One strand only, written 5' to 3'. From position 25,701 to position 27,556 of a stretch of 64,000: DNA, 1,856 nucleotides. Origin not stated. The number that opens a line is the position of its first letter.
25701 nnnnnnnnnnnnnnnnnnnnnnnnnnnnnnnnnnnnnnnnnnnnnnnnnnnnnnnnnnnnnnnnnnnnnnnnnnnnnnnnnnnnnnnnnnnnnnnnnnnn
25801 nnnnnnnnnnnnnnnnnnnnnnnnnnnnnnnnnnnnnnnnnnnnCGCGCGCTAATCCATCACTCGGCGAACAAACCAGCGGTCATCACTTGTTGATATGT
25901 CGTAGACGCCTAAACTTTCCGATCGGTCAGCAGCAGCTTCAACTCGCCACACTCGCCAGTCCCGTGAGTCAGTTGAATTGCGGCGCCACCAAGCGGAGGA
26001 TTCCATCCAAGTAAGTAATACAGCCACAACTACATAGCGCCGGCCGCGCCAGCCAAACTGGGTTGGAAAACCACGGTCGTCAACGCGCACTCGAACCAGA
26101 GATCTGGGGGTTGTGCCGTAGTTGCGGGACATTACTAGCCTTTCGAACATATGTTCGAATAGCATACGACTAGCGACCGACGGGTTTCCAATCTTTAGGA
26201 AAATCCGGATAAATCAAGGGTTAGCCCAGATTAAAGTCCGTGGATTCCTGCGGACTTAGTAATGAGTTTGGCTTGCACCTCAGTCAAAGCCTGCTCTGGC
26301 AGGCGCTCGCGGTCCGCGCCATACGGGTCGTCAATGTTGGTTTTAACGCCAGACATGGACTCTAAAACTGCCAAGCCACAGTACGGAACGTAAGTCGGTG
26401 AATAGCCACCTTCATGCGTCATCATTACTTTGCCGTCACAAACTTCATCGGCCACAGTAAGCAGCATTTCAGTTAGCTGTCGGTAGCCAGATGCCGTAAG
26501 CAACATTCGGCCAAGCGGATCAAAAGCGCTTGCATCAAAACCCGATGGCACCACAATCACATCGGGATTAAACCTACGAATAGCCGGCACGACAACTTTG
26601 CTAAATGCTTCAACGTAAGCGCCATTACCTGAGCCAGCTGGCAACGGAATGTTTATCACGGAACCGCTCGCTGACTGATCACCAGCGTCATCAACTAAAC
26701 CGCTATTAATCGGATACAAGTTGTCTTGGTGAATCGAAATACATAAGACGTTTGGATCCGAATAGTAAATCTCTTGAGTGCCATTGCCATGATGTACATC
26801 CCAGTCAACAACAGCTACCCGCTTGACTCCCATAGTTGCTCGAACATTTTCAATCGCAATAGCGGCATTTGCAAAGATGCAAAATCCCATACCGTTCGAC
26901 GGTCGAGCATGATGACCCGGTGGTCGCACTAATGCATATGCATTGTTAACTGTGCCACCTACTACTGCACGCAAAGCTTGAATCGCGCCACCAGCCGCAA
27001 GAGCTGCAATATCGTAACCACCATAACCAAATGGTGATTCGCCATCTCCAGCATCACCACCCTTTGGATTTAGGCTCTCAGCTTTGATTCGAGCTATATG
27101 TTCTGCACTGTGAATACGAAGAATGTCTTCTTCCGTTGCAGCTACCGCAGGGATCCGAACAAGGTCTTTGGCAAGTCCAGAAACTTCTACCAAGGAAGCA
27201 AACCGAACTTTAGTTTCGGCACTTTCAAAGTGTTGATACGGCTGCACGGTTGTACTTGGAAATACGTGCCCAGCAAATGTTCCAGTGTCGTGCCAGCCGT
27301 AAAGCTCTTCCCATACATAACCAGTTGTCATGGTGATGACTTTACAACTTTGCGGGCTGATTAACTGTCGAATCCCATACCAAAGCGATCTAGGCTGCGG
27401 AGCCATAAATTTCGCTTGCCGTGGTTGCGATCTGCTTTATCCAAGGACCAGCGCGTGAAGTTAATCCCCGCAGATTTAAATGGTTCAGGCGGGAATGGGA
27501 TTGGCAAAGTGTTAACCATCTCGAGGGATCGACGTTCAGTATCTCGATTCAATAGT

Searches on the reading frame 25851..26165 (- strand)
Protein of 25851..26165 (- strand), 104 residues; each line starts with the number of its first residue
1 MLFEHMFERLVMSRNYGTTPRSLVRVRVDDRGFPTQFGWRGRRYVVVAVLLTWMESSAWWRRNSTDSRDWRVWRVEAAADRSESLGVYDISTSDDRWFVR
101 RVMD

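Call 7: search_protein_families(library=pfam, proteins=[window:25851-26165:-], max_evalue=0.01)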
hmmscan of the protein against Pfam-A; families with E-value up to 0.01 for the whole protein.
window:25851-26165:- (104 aa): 1 family
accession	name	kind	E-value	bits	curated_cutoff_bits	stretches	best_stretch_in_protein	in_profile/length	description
PF20114.4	DUF6504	-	3.6e-12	46.9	24.2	1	27-104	20-103/103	Domain of unknown function (DUF6504)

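Call 8: search_protein_families(library=ncbifam, proteins=[window:25851-26165:-], max_evalue=0.01)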
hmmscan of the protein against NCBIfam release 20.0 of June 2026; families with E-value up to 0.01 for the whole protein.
window:25851-26165:- (104 aa): 0 families

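Call 18: find_homologous_proteins(query=window:25851-26132:-, max_evalue=0.001)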
Query window:25851-26132:- (93 aa): 8 proteins with E <= 0.001 among 12 candidates.
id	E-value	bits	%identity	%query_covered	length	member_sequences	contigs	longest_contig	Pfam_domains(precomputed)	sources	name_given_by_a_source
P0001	7.8e-52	191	96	100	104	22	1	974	PF20114.5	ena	-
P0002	1.9e-27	113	56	100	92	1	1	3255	PF20114.5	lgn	-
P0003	1.7e-26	110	59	100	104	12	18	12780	PF20114.5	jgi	jgi:hypothetical protein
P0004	2.2e-25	106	58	100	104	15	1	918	PF20114.5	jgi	jgi:hypothetical protein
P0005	1.8e-22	97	50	100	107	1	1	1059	PF20114.5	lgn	-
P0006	2.3e-7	48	40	81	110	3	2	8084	PF20114.5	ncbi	-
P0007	1.7e-6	46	37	100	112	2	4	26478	PF20114.5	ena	-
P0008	2.3e-6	45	42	89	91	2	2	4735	PF20114.5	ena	-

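Call 22: search_protein_representatives(alignment_id=A1)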
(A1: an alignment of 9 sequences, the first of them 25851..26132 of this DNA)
Query: 9 sequences, 91 profile positions. Proteins with E-value up to 0.001 (for the whole library): 857; up to 1e-10: 207; up to 1e-30: 1. The best 150 are listed.
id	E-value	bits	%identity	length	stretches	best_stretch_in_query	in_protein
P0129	3.9e-37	142.1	-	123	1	1-91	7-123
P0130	2.8e-24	100.9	-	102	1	1-91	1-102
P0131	7.4e-24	99.6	-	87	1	15-91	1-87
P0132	8.2e-22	93.0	-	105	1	15-91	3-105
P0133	6.6e-20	86.9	-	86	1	14-91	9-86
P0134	7.4e-20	86.8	-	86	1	15-91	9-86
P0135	9.1e-20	86.5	-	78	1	14-91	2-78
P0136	1.1e-19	86.2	-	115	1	9-91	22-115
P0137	1.2e-19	86.1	-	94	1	1-91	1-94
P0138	8.6e-19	83.3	-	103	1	3-91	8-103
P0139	2.1e-18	82.1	-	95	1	4-91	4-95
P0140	2.3e-18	82.0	-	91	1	10-91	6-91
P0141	7.8e-18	80.3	-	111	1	13-91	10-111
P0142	1.1e-17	79.8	-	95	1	5-91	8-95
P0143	6.6e-17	77.3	-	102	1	13-91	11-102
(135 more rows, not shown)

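Call 27: search_solved_structures(query=A1, max_evalue=10, show_alignments=3)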
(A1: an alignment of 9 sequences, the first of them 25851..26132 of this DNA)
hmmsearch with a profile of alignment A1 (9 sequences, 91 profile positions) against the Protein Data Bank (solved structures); distinct sequences matched with E-value up to 10: 0.

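Call 30: search_dna_similar(query=window:25851-26132:-, collection=plasmids, mode=protein, max_rows=40, max_evalue=1)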
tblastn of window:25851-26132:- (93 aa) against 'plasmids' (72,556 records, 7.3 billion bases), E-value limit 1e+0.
Records with a match: 3; places in all: 4; records where one place covers at least 80% of the query: 2.
Best place of each record, by identity: <60% 3.
By first word of the organism name: Thermaerobacter 1; Nonomuraea 1; Deinococcus 1.
By predicted mobility (MOB-suite, as given by PLSDB): non-mobilizable 3.
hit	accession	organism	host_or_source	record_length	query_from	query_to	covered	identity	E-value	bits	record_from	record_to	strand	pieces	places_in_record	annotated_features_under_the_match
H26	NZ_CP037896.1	Thermaerobacter sp. FW80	whole genome,food sludge compost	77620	13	93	87%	36.1%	1e-4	46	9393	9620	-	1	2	DUF6504 family protein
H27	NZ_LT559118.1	Nonomuraea gerenzanensis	-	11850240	21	93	78%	37.3%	6e-5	46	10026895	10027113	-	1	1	none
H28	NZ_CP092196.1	Deinococcus sp. KNUC1210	Setaria viridis,cell ...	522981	11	93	89%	32.5%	2e-3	42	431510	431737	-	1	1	DUF6504 family protein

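Call 31: get_annotated_region(hit=H26, flank=7000)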
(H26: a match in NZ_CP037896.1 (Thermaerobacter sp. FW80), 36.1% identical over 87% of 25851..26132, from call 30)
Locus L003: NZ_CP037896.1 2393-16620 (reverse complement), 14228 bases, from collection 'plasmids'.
description: Thermaerobacter sp. FW80 plasmid unnamed1, complete sequence
organism: Thermaerobacter sp. FW80 (NCBI taxid 2546351)
taxonomy: Bacteria; Bacillota; Clostridia; Eubacteriales; Clostridiales Family XVII. Incertae Sedis; Thermaerobacter; Thermaerobacter sp. FW80
host: -; source: whole genome,food sludge compost; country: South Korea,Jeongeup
typing (MOB-suite, as given by PLSDB): non-mobilizable
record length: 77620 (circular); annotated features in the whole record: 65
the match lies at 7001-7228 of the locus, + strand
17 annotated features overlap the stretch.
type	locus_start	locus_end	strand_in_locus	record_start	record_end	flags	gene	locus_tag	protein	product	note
CDS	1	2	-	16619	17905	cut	-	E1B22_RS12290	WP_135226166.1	IS256 family transposase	-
CDS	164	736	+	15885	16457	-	-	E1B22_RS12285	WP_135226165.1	IS607 family transposase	-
CDS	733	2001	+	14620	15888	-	tnpB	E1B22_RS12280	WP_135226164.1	IS607 family element RNA-guided endonuclease TnpB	-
CDS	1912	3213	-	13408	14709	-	-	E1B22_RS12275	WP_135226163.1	thermonuclease family protein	-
CDS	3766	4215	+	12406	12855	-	-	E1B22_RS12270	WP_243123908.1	helix-turn-helix domain-containing protein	-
CDS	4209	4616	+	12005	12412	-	-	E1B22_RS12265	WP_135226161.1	type II toxin-antitoxin system VapC family toxin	-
CDS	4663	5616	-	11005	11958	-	-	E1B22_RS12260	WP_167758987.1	tyrosine-type recombinase/integrase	GO:0015074 - DNA integration [Evidence IEA]; GO:0006310 - DNA recombination [Evidence IEA]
CDS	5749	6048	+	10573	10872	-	-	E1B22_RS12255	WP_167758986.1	AbrB/MazE/SpoVT family DNA-binding domain-containing protein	-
CDS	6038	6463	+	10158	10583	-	-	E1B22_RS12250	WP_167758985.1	PIN domain-containing protein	-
CDS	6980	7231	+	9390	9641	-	-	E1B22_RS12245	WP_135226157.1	DUF6504 family protein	-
CDS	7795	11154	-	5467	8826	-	-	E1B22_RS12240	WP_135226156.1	P-loop NTPase fold protein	-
CDS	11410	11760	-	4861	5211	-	-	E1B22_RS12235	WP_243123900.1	transposase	GO:0006313 - DNA transposition [Evidence IEA]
CDS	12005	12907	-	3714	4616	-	-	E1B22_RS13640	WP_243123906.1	transposase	-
CDS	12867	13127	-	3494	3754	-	-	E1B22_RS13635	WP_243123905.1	hypothetical protein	-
CDS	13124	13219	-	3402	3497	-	-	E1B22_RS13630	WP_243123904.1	hypothetical protein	-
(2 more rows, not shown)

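Call 32: get_annotated_region(hit=H28, flank=7000)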
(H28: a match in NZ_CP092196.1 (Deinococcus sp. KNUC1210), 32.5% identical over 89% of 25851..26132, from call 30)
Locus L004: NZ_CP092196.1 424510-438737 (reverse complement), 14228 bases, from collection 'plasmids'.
description: Deinococcus sp. KNUC1210 plasmid unnamed9, complete sequence
organism: Deinococcus sp. KNUC1210 (NCBI taxid 2917691)
taxonomy: Bacteria; Deinococcota; Deinococci; Deinococcales; Deinococcaceae; Deinococcus; Deinococcus sp. KNUC1210
host: -; source: Setaria viridis,cell culture,rhizospheric soil; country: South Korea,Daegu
typing (MOB-suite, as given by PLSDB): non-mobilizable
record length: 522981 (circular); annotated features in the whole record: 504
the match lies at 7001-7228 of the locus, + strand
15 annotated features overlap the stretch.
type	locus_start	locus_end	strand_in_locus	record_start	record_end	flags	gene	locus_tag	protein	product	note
CDS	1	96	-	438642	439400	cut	nucS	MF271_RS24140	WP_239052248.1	endonuclease NucS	-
CDS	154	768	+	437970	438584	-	-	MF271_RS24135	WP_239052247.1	hypothetical protein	-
CDS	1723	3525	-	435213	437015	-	-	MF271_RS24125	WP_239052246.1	amino acid transporter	-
CDS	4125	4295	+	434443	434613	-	-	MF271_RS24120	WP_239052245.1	hypothetical protein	-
CDS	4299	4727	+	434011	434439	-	-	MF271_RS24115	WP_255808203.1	SOS response-associated peptidase family protein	GO:0006974 - DNA damage response [Evidence IEA]; GO:0018142 - protein-DNA covalent cross-linking [Evidence IEA]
CDS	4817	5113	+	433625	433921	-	-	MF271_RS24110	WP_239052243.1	hypothetical protein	-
CDS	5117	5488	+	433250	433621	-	-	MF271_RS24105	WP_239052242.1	ArsR family transcriptional regulator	GO:0006355 - regulation of DNA-templated transcription [Evidence IEA]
CDS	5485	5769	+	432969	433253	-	-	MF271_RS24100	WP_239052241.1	S24 family peptidase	-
CDS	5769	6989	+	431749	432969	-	-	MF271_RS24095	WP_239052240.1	Y-family DNA polymerase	-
CDS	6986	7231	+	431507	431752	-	-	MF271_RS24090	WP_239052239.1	DUF6504 family protein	-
CDS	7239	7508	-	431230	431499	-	-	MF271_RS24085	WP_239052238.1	hypothetical protein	-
CDS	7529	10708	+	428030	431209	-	dnaE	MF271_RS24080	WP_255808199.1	DNA polymerase III subunit alpha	GO:0006260 - DNA replication [Evidence IEA]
CDS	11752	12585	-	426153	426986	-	-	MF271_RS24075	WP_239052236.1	DUF4238 domain-containing protein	-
CDS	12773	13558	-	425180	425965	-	-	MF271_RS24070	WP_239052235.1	IS982 family transposase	-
CDS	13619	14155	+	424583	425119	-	-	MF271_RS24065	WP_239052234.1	hypothetical protein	-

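Call 33: get_annotated_region(hit=H27, flank=7000)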
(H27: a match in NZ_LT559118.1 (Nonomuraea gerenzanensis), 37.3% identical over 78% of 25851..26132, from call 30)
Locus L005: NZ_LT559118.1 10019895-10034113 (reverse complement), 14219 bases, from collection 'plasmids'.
description: Nonomuraea gerenzanensis isolate nono1 plasmid I, complete sequence
organism: Nonomuraea gerenzanensis (NCBI taxid 93944)
taxonomy: Bacteria; Actinomycetota; Actinomycetes; Streptosporangiales; Streptosporangiaceae; Nonomuraea; Nonomuraea gerenzanensis
host: -; source: -; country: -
typing (MOB-suite, as given by PLSDB): non-mobilizable
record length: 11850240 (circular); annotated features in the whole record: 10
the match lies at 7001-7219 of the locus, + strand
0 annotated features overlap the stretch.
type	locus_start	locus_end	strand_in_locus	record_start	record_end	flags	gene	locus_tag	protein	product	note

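Call 79: predict_structure(alignment_id=A1)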
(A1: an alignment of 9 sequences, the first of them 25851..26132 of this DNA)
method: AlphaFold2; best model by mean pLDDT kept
length: 93 residues; sequences in the alignment: 9
mean_pLDDT: 82.4   pTM: 0.75
mean pLDDT of the five models: 82.4, 81.9, 81.7, 81.1, 49.2
residues with pLDDT >= 90: 48; 70-90: 26; 50-70: 12; < 50: 7
segments of 3 or more residues with pLDDT < 50: 1-4
pLDDT, mean of each block of 10 residues (from residue 1): 57 91 93 95 72 65 91 88 89 86
secondary structure, 60 per line:
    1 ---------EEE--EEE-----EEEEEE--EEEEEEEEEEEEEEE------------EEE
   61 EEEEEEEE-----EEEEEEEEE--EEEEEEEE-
elements in order: E10-12 E15-17 E23-28 E31-45 E58-68 E74-82 E85-92

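Call 83: fold_search(model_id=the predicted structure, library=pdb)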
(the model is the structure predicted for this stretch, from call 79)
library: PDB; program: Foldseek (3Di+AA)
matches with E <= 10: 245; with E <= 0.001: 0
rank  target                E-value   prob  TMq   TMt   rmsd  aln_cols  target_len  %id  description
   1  6e8a_A                1.2e-01  0.23  0.27  0.19  13.9       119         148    9  Crystal structure of DcrB from Salmonella enterica at 1.92 Angstroms resolution (released 2018-10-31)
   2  8bd3_F1               2.6e-01  0.41  0.30  0.19  10.2        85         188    9  Cryo-EM structure of the Photosystem II - LHCII supercomplex from Chlorella ohadi (released 2023-08-09)
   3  2xb3                  6.7e-01  0.35  0.32  0.22   5.7        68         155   10  The Structure of Cyanobacterial PsbP (released 2010-08-25)
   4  9grx_0                6.7e-01  0.15  0.33  0.22  10.7       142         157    8  NDH-PSI-LHCI supercomplex from S. oleracea (released 2025-02-12)
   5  6j7m_N                7.0e-01  0.47  0.37  0.22   8.2        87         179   11  Complex structure of the Pseudomonas aeruginosa rhamnosyltransferase EarP with the acceptor elongation factor EF-P (released 2019-05-15)
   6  6e8a_B                7.4e-01  0.10  0.26  0.19  11.8       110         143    7  Crystal structure of DcrB from Salmonella enterica at 1.92 Angstroms resolution (released 2018-10-31)
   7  7xhf_B                8.3e-01  0.18  0.33  0.25  13.0       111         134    9  Crystal structure of the NTF2L domain of human G3BP1 in complex with the USP10 derived peptide (released 2023-01-18)
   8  1d1j_C                8.8e-01  0.38  0.34  0.25   7.3        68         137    4  CRYSTAL STRUCTURE OF HUMAN PROFILIN II (released 2000-12-22)
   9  6ta7_B                1.1e+00  0.21  0.36  0.28  12.9       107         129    6  CRYSTAL STRUCTURE OF HUMAN G3BP1-NTF2 IN COMPLEX WITH HUMAN CAPRIN1-DERIVED SOLOMON MOTIF (released 2021-05-12)
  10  6ta7_A                1.2e+00  0.35  0.40  0.30  10.6        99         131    6  CRYSTAL STRUCTURE OF HUMAN G3BP1-NTF2 IN COMPLEX WITH HUMAN CAPRIN1-DERIVED SOLOMON MOTIF (released 2021-05-12)
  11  1d1j_B                1.3e+00  0.30  0.34  0.25   7.3        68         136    4  CRYSTAL STRUCTURE OF HUMAN PROFILIN II (released 2000-12-22)
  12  6ta7_C                1.4e+00  0.16  0.35  0.28  11.9       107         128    6  CRYSTAL STRUCTURE OF HUMAN G3BP1-NTF2 IN COMPLEX WITH HUMAN CAPRIN1-DERIVED SOLOMON MOTIF (released 2021-05-12)
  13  8th1_A                1.4e+00  0.14  0.33  0.25  12.9       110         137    9  Crystal Structure of the G3BP1 NTF2-like domain bound to the IDR1 of SARS-CoV-2 nucleocapsid protein D3L mutant (released 2023-12-27)
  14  2kxg_MODEL_1_A        1.6e+00  0.38  0.38  0.37   4.9        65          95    9  The solution structure of the squash aspartic acid proteinase inhibitor (SQAPI) (released 2010-06-09)
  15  8th6_B                1.7e+00  0.14  0.35  0.26  13.1       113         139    6  Crystal Structure of the G3BP1 NTF2-like domain bound to USP10 peptide (released 2024-03-20)
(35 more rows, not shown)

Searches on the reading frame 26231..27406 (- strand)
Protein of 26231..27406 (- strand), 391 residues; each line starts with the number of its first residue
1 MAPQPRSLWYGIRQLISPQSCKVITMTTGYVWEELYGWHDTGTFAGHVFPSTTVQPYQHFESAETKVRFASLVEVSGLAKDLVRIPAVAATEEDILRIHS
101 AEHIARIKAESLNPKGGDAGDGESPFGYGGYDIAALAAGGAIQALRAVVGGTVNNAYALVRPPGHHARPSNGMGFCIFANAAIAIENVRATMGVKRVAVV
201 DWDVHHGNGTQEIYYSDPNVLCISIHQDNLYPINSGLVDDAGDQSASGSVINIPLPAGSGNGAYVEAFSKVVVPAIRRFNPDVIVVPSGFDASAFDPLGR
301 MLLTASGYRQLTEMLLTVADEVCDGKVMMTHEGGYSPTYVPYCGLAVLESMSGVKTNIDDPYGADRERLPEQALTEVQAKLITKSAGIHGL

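Call 7: search_protein_families(library=pfam, proteins=[window:26231-27406:-], max_evalue=0.01)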
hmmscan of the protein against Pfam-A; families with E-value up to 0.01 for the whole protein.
window:26231-27406:- (391 aa): 1 family
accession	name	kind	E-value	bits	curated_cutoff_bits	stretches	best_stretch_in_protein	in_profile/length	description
PF00850.24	Hist_deacetyl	-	1.3e-85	287.8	27.9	1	69-349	11-296/298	Histone deacetylase domain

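Call 8: search_protein_families(library=ncbifam, proteins=[window:26231-27406:-], max_evalue=0.01)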
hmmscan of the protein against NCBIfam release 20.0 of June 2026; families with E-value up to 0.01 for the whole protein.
window:26231-27406:- (391 aa): 0 families
